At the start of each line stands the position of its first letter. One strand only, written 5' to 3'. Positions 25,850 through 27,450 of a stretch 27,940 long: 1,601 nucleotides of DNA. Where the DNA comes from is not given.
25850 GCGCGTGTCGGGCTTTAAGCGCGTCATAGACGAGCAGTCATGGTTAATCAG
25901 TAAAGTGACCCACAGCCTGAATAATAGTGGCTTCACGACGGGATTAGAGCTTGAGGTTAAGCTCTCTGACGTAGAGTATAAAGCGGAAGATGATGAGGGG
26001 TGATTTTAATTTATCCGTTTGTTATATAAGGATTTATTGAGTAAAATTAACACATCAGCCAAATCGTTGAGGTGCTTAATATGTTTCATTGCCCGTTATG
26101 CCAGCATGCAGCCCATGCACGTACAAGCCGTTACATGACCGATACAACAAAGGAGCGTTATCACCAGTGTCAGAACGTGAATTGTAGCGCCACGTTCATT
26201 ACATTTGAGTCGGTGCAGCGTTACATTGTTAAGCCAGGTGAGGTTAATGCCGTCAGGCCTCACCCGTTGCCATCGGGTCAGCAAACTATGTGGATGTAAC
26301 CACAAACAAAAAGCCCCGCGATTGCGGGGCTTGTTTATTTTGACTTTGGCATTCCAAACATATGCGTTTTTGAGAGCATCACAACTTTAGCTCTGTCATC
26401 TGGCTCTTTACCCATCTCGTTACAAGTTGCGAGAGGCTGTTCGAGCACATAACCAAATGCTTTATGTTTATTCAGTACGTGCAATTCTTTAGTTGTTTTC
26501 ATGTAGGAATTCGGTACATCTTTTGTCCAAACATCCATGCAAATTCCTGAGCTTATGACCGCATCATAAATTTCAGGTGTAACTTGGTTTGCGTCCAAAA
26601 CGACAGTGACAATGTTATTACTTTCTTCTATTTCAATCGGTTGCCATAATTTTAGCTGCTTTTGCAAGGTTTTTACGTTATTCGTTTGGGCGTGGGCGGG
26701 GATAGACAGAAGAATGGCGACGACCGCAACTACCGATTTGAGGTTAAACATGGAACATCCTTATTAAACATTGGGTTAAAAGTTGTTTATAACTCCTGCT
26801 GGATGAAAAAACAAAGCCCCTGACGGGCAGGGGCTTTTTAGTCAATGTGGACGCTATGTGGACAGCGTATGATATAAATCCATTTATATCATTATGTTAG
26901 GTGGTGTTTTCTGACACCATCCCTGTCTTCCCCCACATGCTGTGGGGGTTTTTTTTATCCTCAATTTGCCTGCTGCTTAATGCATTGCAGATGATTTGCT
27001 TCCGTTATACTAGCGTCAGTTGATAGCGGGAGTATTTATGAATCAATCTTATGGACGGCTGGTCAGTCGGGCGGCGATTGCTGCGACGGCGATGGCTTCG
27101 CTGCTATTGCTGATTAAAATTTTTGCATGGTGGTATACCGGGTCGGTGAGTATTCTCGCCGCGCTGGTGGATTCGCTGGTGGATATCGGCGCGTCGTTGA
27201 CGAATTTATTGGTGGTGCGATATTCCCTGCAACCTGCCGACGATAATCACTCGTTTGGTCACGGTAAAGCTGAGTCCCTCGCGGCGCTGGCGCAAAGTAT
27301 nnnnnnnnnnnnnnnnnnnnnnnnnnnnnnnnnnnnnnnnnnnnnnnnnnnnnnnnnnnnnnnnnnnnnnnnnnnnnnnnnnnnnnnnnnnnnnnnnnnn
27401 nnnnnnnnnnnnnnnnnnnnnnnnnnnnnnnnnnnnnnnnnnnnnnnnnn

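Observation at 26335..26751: Self-contained AT-rich moron between ogr and attR encoding a secreted 138-aa protein of unknown function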

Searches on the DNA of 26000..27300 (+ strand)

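Call 8: search_dna_similar(query=window:26000-27030:+, collection=phages, mode=near, max_rows=30)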
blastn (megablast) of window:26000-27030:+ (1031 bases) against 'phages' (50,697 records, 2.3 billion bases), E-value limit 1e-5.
Records with a match: 65; places in all: 65; records where one place covers at least 80% of the query: 0.
Best place of each record, by identity: 95-99% 2; 90-95% 2; 80-90% 61.
By first word of the organism name: Escherichia 24; Yersinia 20; Peduovirus 13; Salmonella 3; Bacteriophage 2; Enterobacteria 2; Phage 1.
By host as written in the record: - 19; Yersinia pestis EV76-CN 12; Escherichia coli 7; Yersinia pestis 5; Escherichia coli DSM 12242 5; Salmonella enterica 2; Escherichia coli O157:H43 str. T22 2; Yersinia pestis EV76 2; and 8 more.
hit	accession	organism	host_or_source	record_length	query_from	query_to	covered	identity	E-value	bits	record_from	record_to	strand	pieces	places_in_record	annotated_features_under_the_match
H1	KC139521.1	Salmonella phage FSLSP004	Salmonella enterica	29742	3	960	54%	95.1%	2e-144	875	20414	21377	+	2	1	hypothetical protein | Ogr | tail protein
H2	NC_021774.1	Salmonella phage FSLSP004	Salmonella enterica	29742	3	960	54%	95.1%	2e-144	875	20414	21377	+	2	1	hypothetical protein | transcriptional regulator | tail protein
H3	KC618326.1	Escherichia phage P2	Escherichia coli O157:H43 str. T22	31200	11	1031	49%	86.2%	1e-77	542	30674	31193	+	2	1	putative positive regulator of late gene transcription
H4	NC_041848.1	Escherichia phage P2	Escherichia coli O157:H43 str. T22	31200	11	1031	49%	86.2%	1e-77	542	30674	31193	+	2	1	transcriptional regulator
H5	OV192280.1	Escherichia phage P2_AC1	-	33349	6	960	45%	84.3%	2e-70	452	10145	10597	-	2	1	hypothetical protein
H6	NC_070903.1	Escherichia phage P2_AC1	-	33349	6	960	45%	84.3%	2e-70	452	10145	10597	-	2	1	transcriptional regulator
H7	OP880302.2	Yersinia phage GMS190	Yersinia pestis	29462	4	960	45%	83.7%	2e-66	439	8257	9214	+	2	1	record has no annotation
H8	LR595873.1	Peduovirus P24B2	-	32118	2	960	45%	83.2%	2e-66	428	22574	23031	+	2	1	putative positive regulator of late gene transcription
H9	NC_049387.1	Peduovirus P24B2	-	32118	2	960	45%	83.2%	2e-66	428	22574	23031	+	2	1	transcriptional regulator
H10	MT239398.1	Yersinia phage P37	Yersinia pestis EV76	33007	5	960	45%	83.5%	2e-66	435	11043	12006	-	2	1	hypothetical protein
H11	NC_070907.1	Yersinia phage P37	Yersinia pestis EV76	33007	5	960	45%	83.5%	2e-66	435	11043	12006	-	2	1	hypothetical protein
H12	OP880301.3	Yersinia phage GMG73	Yersinia pestis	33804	1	960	46%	82.9%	1e-62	418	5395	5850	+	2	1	record has no annotation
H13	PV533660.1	Escherichia phage 899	Escherichia coli U899 (uropathogenic ...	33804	1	960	46%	82.9%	1e-62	418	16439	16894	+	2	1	transcriptional regulator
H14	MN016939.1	Bacteriophage R18C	rabbit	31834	6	960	45%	83.3%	2e-65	424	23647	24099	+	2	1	hypothetical protein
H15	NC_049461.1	Bacteriophage R18C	rabbit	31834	6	960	45%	83.3%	2e-65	424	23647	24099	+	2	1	transcriptional regulator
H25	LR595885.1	Peduovirus P24E6b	-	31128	2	337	33%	81.4%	2e-70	272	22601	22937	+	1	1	Prophage P2 OGR protein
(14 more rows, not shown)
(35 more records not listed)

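Call 10: search_dna_similar(query=window:26300-26860:+, collection=ecoli_genomes, mode=near, max_rows=30, rows=spread)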
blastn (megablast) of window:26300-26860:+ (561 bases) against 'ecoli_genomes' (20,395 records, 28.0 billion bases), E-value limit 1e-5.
Records with a match: 2; places in all: 2; records where one place covers at least 80% of the query: 2.
Genomes with a match: 2 of 5426; with a place that covers at least 80% of the query: 2. Places per genome that has any: lowest 1, median 1, highest 1. On chromosomes: 2 places; on plasmids: 0.
Best place of each record, by identity: >=99% 1; 90-95% 1.
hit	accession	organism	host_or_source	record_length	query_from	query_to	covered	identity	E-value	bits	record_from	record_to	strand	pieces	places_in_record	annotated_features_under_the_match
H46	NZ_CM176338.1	Escherichia coli strain CAVP776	Homo sapiens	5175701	1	561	100%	99.8%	0e+0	1031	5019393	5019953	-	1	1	hypothetical protein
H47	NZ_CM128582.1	Escherichia coli strain 600029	Homo sapiens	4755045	1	561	100%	92.5%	0e+0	802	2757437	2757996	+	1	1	hypothetical protein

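Call 13: get_annotated_region(hit=H46, flank=4000)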
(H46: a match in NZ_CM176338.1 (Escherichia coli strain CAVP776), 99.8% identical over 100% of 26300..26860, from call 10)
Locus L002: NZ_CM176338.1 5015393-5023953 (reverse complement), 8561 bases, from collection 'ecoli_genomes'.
description: Escherichia coli strain CAVP776 chromosome, whole genome shotgun sequence
organism: Escherichia coli strain CAVP776 (NCBI taxid 562)
replicon: chromosome; assembly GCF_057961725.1
host: Homo sapiens; source: Perirectal; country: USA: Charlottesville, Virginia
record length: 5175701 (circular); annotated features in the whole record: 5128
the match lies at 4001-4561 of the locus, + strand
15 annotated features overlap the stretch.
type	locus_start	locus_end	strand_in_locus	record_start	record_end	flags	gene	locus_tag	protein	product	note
CDS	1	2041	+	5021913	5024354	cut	-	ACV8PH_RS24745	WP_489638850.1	phage tail tape measure protein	-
CDS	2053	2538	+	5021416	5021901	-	-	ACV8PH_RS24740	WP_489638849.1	phage tail protein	-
CDS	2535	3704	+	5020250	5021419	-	-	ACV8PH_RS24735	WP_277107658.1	phage late control D family protein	-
CDS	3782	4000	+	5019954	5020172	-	ogrK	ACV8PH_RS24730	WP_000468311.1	DNA-binding transcriptional regulator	-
CDS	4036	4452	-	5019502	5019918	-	-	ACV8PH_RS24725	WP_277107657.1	hypothetical protein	-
CDS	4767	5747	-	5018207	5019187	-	-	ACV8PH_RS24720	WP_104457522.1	phage integrase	-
CDS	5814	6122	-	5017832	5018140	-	-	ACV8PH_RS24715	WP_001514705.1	helix-turn-helix domain-containing protein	-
CDS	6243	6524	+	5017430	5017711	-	-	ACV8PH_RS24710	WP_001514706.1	Cox family DNA-binding protein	-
CDS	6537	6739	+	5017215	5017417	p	-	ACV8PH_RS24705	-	DUF4761 family protein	frameshifted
CDS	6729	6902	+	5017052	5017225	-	-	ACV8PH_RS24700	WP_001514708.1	hypothetical protein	-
CDS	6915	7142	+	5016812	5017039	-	-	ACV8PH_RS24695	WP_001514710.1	phage filamentation protein Fil family protein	-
CDS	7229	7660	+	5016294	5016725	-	-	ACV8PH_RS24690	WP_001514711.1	tellurite resistance TerB family protein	-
CDS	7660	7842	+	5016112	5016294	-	-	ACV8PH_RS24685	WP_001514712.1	DUF3927 family protein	-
CDS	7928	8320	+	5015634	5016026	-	-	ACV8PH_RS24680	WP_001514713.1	hypothetical protein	-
CDS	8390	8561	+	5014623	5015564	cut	-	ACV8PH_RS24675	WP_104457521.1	DNA adenine methylase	-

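Call 22: search_dna_similar(query=window:26760-27300:+, collection=ecoli_genomes, mode=near, max_rows=25, rows=spread)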
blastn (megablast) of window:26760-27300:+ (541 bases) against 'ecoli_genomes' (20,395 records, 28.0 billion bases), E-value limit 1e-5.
Records with a match: 5426; places in all: 5431; records where one place covers at least 80% of the query: 788.
Genomes with a match: 5426 of 5426; with a place that covers at least 80% of the query: 788. Places per genome that has any: lowest 1, median 1, highest 2. On chromosomes: 5429 places; on plasmids: 2.
Best place of each record, by identity: >=99% 2491; 95-99% 2925; 90-95% 10.
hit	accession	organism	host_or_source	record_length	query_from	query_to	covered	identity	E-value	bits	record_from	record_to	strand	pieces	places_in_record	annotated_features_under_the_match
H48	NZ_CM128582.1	Escherichia coli strain 600029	Homo sapiens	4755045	1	541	100%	98.2%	0e+0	942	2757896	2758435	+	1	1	fieF: CDF family cation-efflux transporter FieF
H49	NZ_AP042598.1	Escherichia coli strain OkiPb01701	bovine feces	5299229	70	541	87%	96.8%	0e+0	791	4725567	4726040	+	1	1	fieF: CDF family cation-efflux transporter FieF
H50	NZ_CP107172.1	Escherichia coli strain R8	human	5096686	70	541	87%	96.4%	0e+0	782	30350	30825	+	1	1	fieF: CDF family cation-efflux transporter FieF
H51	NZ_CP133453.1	Escherichia coli strain CREC8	Homo sapiens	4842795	86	541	84%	98.2%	0e+0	798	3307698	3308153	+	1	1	fieF: CDF family cation-efflux transporter FieF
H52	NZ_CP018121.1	Escherichia coli strain MRSN346355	Homo sapiens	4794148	154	541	72%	100.0%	0e+0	717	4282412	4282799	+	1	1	fieF: CDF family cation-efflux transporter FieF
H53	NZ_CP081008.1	Escherichia coli strain XL10-gold-ultracompetent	-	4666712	154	541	72%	100.0%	0e+0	717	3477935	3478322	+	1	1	fieF: CDF family cation-efflux transporter FieF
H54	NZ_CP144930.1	Escherichia coli strain SCPM-O-B-9504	Homo sapiens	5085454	154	541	72%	100.0%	0e+0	717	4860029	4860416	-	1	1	fieF: CDF family cation-efflux transporter FieF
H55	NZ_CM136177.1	Escherichia coli strain PRO_A-1028-6W-A_ESBL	Homo sapiens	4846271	154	541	72%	100.0%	0e+0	717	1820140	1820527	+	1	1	fieF: CDF family cation-efflux transporter FieF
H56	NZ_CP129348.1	Escherichia coli strain STEC435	Homo sapiens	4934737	154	541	72%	99.7%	0e+0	712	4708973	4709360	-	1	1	fieF: CDF family cation-efflux transporter FieF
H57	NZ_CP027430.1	Escherichia coli strain AS19-RrmA-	not applicable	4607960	154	541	72%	99.5%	0e+0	706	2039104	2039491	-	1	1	fieF: CDF family cation-efflux transporter FieF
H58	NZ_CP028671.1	Escherichia coli strain 116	cattle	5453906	154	541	72%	99.5%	0e+0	706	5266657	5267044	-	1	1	fieF: CDF family cation-efflux transporter FieF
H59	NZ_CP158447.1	Escherichia coli strain CS6L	Chicken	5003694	154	541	72%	99.5%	0e+0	706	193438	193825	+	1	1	fieF: CDF family cation-efflux transporter FieF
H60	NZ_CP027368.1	Escherichia coli strain 2014C-3307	Homo sapiens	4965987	154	541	72%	99.2%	0e+0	701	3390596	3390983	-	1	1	fieF: CDF family cation-efflux transporter FieF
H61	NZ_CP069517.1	Escherichia coli strain FDAARGOS_1262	Homo sapiens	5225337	154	541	72%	99.2%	0e+0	701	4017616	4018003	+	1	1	fieF: CDF family cation-efflux transporter FieF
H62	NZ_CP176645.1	Escherichia coli strain SFAD3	Homo sapiens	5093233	154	541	72%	99.2%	0e+0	701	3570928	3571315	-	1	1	fieF: CDF family cation-efflux transporter FieF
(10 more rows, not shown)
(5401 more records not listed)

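Call 24: get_annotated_region(hit=H5, flank=1500)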
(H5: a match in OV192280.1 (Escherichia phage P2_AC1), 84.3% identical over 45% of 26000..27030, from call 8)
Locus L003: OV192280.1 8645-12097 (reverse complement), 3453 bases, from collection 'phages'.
description: Escherichia phage P2_AC1 genome assembly, chromosome: 1.
organism: Escherichia phage P2_AC1 (NCBI taxid 2881011)
taxonomy: Viruses; Duplodnaviria; Heunggongvirae; Uroviricota; Caudoviricetes; Peduoviridae; Peduovirus
host: -; source: -; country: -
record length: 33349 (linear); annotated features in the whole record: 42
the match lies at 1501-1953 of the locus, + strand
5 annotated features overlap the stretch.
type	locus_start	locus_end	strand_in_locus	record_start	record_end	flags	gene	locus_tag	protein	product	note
CDS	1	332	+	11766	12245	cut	-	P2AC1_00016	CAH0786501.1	hypothetical protein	label:P2AC1_00016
CDS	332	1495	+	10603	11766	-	-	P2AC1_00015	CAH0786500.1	hypothetical protein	label:P2AC1_00015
CDS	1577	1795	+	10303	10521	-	-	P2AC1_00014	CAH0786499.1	hypothetical protein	label:P2AC1_00014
CDS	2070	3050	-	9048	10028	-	xerC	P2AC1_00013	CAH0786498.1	Tyrosine recombinase XerC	label:xerC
CDS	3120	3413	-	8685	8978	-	-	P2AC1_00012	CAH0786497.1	hypothetical protein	label:P2AC1_00012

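Call 54: get_annotated_region(hit=H49, flank=2500)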
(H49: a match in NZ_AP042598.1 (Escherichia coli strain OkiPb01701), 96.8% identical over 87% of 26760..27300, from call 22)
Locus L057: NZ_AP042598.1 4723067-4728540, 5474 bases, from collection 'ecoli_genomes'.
description: Escherichia coli strain OkiPb01701 chromosome, complete genome
organism: Escherichia coli strain OkiPb01701 (NCBI taxid 562)
replicon: chromosome; assembly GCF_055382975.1
host: -; source: bovine feces; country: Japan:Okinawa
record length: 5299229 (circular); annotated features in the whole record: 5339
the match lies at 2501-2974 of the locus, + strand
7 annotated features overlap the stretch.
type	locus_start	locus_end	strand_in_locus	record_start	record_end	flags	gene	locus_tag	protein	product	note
CDS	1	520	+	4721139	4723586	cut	-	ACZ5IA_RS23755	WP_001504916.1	phage tail tape measure protein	-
CDS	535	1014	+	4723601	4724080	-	-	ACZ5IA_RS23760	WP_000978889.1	phage tail protein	-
CDS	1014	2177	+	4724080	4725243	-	-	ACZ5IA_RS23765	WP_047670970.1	phage late control D family protein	-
CDS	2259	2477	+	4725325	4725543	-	ogrK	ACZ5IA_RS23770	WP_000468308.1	prophage transcriptional regulator OgrK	-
CDS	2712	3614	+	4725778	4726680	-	fieF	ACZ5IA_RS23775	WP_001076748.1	CDF family cation-efflux transporter FieF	FieF, a metal efflux transporter, is a member of the CDF (cation diffusion facilitator) family of transporters.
CDS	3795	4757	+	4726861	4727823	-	pfkA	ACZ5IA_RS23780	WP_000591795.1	6-phosphofructokinase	-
CDS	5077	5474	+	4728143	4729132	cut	sbp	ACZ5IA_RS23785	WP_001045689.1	sulfate/thiosulfate ABC transporter substrate-binding protein Sbp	-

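Call 55: get_annotated_region(hit=H51, flank=2500)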
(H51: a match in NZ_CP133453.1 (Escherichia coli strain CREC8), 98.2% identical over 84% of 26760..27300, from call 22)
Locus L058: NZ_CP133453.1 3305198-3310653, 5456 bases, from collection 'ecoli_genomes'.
description: Escherichia coli strain CREC8 chromosome, complete genome
organism: Escherichia coli strain CREC8 (NCBI taxid 562)
replicon: chromosome; assembly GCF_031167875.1
host: Homo sapiens; source: feces; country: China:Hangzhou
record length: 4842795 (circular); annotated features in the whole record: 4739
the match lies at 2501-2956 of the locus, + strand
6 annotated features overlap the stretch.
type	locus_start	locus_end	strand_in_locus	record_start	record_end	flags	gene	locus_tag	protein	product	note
CDS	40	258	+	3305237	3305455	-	ogrK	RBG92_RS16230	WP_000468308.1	prophage transcriptional regulator OgrK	-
CDS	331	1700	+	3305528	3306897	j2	-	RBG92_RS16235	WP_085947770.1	IS3-like element IS150 family transposase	programmed frameshift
CDS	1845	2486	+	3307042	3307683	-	-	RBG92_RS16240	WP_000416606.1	hypothetical protein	-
CDS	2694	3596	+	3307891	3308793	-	fieF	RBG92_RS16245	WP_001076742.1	CDF family cation-efflux transporter FieF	FieF, a metal efflux transporter, is a member of the CDF (cation diffusion facilitator) family of transporters.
CDS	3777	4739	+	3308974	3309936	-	pfkA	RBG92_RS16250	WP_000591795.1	6-phosphofructokinase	-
CDS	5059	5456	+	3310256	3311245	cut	sbp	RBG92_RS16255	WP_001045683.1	sulfate/thiosulfate ABC transporter substrate-binding protein Sbp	-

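Call 56: get_annotated_region(hit=H47, flank=3000)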
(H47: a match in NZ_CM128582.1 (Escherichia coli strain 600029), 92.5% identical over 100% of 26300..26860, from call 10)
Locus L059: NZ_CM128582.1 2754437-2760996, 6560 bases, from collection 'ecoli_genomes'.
description: Escherichia coli strain 600029 chromosome, whole genome shotgun sequence
organism: Escherichia coli strain 600029 (NCBI taxid 562)
replicon: chromosome; assembly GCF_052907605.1
host: Homo sapiens; source: stool; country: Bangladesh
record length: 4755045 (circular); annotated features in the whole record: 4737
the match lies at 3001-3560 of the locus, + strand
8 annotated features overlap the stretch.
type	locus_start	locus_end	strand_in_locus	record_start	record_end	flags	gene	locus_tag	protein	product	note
CDS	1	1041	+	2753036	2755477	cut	-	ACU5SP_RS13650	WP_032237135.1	phage tail tape measure protein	-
CDS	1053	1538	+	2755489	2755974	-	-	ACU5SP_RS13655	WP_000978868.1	phage tail protein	-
CDS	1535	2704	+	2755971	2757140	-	-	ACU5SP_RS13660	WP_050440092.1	phage late control D family protein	-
CDS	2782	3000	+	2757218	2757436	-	ogrK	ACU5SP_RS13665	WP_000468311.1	DNA-binding transcriptional regulator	-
CDS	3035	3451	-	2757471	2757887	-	-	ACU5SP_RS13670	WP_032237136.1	hypothetical protein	-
CDS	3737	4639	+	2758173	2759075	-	fieF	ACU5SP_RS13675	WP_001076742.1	CDF family cation-efflux transporter FieF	FieF, a metal efflux transporter, is a member of the CDF (cation diffusion facilitator) family of transporters.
CDS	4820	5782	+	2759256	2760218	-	pfkA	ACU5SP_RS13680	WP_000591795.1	6-phosphofructokinase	-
CDS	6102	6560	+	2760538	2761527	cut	sbp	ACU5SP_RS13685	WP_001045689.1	sulfate/thiosulfate ABC transporter substrate-binding protein Sbp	-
